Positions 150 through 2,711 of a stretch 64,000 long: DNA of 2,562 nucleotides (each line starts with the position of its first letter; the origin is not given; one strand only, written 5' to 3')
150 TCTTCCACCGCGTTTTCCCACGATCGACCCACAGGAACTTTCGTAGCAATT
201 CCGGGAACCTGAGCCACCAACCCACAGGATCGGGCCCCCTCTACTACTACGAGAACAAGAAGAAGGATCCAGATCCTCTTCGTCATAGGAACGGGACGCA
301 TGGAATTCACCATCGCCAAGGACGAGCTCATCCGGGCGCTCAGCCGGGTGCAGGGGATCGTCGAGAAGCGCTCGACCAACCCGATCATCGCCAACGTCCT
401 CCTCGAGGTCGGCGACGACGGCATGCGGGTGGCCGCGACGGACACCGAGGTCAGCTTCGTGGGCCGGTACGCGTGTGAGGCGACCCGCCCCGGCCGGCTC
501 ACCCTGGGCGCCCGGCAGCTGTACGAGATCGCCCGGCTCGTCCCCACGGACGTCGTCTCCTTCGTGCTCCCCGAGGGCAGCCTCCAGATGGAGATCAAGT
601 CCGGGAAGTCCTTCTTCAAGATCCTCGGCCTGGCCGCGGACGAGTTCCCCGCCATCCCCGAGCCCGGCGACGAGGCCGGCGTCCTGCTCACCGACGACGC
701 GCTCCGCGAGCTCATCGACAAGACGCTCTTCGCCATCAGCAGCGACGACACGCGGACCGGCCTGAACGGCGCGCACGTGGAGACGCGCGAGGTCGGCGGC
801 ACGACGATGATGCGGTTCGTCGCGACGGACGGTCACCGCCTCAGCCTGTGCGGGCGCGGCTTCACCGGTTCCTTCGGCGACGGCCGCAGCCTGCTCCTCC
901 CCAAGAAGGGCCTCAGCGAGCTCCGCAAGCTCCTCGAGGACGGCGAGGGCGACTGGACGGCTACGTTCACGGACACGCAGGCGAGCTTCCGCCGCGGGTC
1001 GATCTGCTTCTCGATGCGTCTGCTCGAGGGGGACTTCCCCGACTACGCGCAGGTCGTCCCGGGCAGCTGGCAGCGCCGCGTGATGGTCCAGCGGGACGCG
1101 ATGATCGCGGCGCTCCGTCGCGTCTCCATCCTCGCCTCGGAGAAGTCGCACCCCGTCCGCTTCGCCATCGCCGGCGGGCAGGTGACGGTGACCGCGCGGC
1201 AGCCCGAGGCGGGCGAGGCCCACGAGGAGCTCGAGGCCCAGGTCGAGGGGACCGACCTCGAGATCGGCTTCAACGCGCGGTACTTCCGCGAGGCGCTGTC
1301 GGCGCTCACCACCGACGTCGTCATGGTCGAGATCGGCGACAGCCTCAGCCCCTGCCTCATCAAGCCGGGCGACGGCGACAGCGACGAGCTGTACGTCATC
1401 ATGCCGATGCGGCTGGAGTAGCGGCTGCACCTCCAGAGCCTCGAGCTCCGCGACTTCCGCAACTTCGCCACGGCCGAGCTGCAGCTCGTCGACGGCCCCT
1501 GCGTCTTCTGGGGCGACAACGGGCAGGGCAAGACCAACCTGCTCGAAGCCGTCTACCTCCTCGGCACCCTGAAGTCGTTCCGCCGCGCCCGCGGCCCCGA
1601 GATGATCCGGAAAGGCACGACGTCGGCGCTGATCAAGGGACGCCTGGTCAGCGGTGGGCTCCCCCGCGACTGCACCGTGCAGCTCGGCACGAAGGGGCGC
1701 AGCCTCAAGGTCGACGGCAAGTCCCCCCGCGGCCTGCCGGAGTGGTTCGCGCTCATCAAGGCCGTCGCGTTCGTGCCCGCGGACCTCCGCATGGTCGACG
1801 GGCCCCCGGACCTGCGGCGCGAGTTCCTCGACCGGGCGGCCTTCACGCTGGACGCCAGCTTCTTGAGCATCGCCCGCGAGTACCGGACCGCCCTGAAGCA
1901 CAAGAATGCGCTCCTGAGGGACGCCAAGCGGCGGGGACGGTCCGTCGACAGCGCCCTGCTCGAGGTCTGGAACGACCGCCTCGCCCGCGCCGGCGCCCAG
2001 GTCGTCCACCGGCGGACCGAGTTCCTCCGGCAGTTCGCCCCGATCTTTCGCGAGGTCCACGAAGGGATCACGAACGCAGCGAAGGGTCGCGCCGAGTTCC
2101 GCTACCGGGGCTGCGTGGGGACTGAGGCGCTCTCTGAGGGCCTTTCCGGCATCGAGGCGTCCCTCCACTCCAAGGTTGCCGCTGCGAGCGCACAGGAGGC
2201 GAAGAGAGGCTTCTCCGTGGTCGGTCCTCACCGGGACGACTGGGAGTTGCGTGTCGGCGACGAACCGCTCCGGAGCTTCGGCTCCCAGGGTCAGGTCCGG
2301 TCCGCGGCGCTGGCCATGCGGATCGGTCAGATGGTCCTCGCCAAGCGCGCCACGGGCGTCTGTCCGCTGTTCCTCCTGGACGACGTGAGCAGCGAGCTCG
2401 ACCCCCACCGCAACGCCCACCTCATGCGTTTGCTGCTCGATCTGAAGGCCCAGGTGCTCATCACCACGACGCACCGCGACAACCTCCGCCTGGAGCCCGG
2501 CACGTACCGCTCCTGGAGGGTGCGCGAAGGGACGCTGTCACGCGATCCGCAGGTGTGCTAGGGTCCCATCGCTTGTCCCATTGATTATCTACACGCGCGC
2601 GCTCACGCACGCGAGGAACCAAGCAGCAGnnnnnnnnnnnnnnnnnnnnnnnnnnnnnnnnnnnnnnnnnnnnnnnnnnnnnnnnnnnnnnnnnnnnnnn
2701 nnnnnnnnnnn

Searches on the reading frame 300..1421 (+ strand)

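Call 37: search_protein_families(library=pfam, proteins=[window:300-1421:+], max_evalue=0.0001)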
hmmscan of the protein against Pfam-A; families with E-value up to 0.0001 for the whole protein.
window:300-1421:+ (373 aa): 3 families
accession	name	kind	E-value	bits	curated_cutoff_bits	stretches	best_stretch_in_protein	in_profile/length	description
PF02768.20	DNA_pol3_beta_3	-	2.9e-29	101.8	27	1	251-371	2-121/121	DNA polymerase III beta subunit, C-terminal domain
PF00712.24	DNA_pol3_beta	-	5.9e-28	97.9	24.4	1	1-120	1-120/120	DNA polymerase III beta subunit, N-terminal domain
PF02767.21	DNA_pol3_beta_2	-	1.1e-25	90.6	27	1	131-248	3-116/116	DNA polymerase III beta subunit, central domain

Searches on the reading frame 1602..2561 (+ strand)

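Call 37: search_protein_families(library=pfam, proteins=[window:1602-2561:+], max_evalue=0.0001)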
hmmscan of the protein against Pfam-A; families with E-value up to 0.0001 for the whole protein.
window:1602-2561:+ (319 aa): 1 family
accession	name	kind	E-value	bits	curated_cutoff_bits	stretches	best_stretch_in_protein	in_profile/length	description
PF02463.25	SMC_N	-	1.1e-05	25.4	40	1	229-295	139-202/220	RecF/RecN/SMC N terminal domain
